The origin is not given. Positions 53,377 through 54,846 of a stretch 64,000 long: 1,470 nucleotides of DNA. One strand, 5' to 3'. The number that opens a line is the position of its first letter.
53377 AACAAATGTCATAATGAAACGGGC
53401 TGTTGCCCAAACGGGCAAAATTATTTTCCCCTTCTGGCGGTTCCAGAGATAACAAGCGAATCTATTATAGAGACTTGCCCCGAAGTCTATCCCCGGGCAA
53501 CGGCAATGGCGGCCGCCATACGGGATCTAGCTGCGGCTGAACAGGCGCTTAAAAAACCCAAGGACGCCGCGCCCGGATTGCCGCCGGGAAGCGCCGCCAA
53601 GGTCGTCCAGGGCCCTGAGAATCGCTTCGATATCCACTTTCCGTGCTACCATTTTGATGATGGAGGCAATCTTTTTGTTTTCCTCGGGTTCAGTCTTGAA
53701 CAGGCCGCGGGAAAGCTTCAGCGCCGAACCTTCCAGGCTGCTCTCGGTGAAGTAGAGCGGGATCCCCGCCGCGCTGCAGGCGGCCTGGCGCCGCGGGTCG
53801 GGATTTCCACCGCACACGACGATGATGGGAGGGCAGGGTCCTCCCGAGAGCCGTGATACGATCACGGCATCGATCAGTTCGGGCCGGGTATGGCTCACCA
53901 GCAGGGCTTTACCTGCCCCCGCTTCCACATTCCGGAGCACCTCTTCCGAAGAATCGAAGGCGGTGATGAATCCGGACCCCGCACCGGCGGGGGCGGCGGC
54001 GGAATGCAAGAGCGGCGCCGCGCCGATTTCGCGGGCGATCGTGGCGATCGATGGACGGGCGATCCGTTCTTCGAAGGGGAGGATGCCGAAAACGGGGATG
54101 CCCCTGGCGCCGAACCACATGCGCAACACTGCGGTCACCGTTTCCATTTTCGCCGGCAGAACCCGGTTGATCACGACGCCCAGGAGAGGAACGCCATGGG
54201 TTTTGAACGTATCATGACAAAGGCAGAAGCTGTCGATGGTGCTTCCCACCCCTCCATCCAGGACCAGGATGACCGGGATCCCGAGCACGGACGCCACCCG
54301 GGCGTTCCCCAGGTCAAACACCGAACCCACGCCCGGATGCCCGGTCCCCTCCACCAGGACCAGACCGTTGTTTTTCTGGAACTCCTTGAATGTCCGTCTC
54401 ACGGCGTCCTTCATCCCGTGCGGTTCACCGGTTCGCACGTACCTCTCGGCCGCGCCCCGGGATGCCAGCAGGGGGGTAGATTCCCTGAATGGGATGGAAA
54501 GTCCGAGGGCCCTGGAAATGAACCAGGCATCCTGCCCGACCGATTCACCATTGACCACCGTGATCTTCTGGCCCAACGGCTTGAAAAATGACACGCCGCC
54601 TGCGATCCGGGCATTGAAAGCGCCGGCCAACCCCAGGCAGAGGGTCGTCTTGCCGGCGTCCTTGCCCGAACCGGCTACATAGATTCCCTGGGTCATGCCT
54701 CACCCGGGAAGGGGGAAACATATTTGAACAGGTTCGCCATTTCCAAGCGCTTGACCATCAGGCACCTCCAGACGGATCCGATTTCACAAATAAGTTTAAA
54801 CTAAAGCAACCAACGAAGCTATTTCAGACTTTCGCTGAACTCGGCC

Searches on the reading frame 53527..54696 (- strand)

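Call 40: search_protein_families(library=pfam, proteins=[window:53527-54696:-], max_evalue=0.0001)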
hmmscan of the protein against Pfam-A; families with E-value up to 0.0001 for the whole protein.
window:53527-54696:- (389 aa): 2 families
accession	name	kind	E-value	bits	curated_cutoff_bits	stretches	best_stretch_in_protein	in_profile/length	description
PF13500.12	AAA_26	-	1.3e-28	100.7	27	1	3-215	1-197/198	AAA domain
PF01656.29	CbiA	-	1.4e-05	25.5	25.4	1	7-214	3-117/125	CobQ/CobB/MinD/ParA nucleotide binding domain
